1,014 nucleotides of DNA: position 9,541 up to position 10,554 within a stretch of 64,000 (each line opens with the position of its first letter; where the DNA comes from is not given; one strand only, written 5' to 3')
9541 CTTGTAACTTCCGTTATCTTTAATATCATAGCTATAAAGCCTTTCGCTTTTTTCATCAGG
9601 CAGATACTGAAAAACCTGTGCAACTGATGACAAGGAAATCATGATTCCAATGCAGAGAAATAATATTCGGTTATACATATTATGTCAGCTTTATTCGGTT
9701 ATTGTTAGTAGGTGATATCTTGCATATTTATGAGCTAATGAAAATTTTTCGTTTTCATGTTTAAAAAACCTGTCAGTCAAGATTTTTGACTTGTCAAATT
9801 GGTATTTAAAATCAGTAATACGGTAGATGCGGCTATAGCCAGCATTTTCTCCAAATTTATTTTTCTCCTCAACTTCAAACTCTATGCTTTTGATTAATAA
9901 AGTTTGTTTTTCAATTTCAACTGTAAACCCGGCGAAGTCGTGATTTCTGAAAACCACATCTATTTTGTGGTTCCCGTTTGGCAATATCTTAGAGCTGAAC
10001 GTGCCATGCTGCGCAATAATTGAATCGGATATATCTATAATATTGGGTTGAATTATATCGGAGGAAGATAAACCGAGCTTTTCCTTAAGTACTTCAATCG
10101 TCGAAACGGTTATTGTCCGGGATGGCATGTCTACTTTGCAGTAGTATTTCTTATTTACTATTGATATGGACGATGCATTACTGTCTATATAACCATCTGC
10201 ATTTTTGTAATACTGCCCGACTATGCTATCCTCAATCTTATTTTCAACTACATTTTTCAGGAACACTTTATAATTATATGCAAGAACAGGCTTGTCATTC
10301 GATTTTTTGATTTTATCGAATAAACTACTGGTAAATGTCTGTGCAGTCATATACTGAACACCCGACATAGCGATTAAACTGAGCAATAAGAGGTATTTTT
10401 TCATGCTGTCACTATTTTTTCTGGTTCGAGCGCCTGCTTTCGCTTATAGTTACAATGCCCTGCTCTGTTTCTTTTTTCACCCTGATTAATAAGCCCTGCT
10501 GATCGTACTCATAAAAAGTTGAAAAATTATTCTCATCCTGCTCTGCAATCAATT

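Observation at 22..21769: Seven-gene operon coupling two giant SpvB-N/YD-repeat proteins to a private envelope module: candidate undescribed RHS/Tc-like toxin export or delivery system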

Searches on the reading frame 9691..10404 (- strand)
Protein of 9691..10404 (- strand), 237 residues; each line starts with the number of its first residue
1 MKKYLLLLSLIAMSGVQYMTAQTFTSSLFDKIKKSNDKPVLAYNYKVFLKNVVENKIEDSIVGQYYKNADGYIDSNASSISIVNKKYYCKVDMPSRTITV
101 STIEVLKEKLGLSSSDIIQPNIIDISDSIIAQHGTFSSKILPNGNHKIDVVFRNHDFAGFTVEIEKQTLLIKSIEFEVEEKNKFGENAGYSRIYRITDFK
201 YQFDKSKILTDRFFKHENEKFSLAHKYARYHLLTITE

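Call 4: search_protein_families(library=pfam, proteins=[window:9691-10404:-], max_evalue=0.1)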
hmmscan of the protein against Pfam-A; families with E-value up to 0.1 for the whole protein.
window:9691-10404:- (237 aa): 1 family
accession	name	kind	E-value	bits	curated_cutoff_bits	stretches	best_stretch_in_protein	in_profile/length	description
PF09430.16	EMC7_beta-sandw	-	0.012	16.2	26.6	1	129-168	24-63/122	ER membrane protein complex subunit 7, beta-sandwich domain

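Call 6: search_protein_families(library=ncbifam, proteins=[window:9691-10404:-], max_evalue=0.1)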
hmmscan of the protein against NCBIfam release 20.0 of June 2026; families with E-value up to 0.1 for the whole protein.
window:9691-10404:- (237 aa): 1 family
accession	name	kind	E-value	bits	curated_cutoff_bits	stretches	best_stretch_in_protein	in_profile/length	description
NF053579.1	LolA3_fam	equivalog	8.2e-11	41.9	83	1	1-232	1-231/232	LolA3 family protein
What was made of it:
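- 9691..10404 (-): Gene 6. 237-aa periplasmic LolA-like protein of the LolA3 family. NCBIfam LolA3_fam gives a full-length match at 41.9 bits, below the cut-off of 83 (call 6).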

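Call 30: search_solved_structures(query=A3, max_evalue=10)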
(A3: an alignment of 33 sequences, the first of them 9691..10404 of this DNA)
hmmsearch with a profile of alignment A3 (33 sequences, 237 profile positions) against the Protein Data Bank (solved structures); distinct sequences matched with E-value up to 10: 7.
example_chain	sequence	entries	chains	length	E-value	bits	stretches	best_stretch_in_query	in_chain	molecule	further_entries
10lk_c1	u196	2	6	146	0.34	13.8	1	1-41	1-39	Lipoprotein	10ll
7mw2_D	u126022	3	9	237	0.35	13.8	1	1-107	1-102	Fab of antibody clone 6, heavy chain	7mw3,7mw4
7c2f_B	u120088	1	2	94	0.36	13.7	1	83-106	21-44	Gelsolin-like domain-containing protein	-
9pin_P2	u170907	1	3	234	0.91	12.4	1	1-41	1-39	HEAT repeat domain-containing protein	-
5mui_A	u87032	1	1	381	1.3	12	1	1-40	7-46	Beta-galactosidase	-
5mt2_A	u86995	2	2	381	1.3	12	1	1-40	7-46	Beta-galactosidase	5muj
6pq8_A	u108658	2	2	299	4.4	10.2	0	1-52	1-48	Beta-lactamase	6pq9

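Call 34: search_protein_families(library=ncbifam, alignment_id=A3, max_evalue=0.01)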
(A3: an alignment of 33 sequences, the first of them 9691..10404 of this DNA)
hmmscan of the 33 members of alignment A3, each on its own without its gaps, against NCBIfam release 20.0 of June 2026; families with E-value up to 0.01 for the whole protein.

A. member 1, window:9691-10404:- (237 aa): 1 family
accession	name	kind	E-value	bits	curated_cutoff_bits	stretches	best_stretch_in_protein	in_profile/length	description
NF053579.1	LolA3_fam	equivalog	8.2e-11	41.9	83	1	1-232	1-231/232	LolA3 family protein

B. families by the number of members that match (of 33 scanned): 3 families
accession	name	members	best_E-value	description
NF053579.1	LolA3_fam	31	5.7e-59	LolA3 family protein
NF053572.1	LolA1_Flavo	4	8.7e-08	outer membrane lipoprotein periplasmic chaperone LolA1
NF005524.0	PRK07168.1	1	0.009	uroporphyrin-III C-methyltransferase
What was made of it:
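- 9691..10404 (-): 31 of 33 operon-linked homologs hit the model, best E 5.7e-59 (call 34).
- On LolA3 family (NF053579) (237-aa protein): 31 of 33 operon-linked homologs match, best E 5.7e-59 (call 34).
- Closest known: LolA3. Same: The 237-aa family matches NCBIfam LolA3_fam (call 34).
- LolA3 family membership (call 34).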

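Call 35: search_protein_families(library=pfam, alignment_id=A3, max_evalue=0.01)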
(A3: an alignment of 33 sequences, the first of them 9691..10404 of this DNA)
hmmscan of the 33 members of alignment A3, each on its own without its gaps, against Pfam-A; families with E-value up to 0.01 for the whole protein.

A. member 1, window:9691-10404:- (237 aa): 0 families

B. families by the number of members that match (of 33 scanned): 5 families
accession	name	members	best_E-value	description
PF04921.20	XAP5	1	0.0005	XAP5, circadian clock regulator C-terminal domain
PF24294.1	Chromo_PTM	1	0.0065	Membrane-bound transcription factor PTM, chromo domain-like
PF16958.10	PRP9_N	1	0.0079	Pre-mRNA-splicing factor PRP9 N-terminus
PF07824.17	Chaperone_III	1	0.0093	Type III secretion chaperone domain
PF03314.20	DUF273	1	0.0098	Protein of unknown function, DUF273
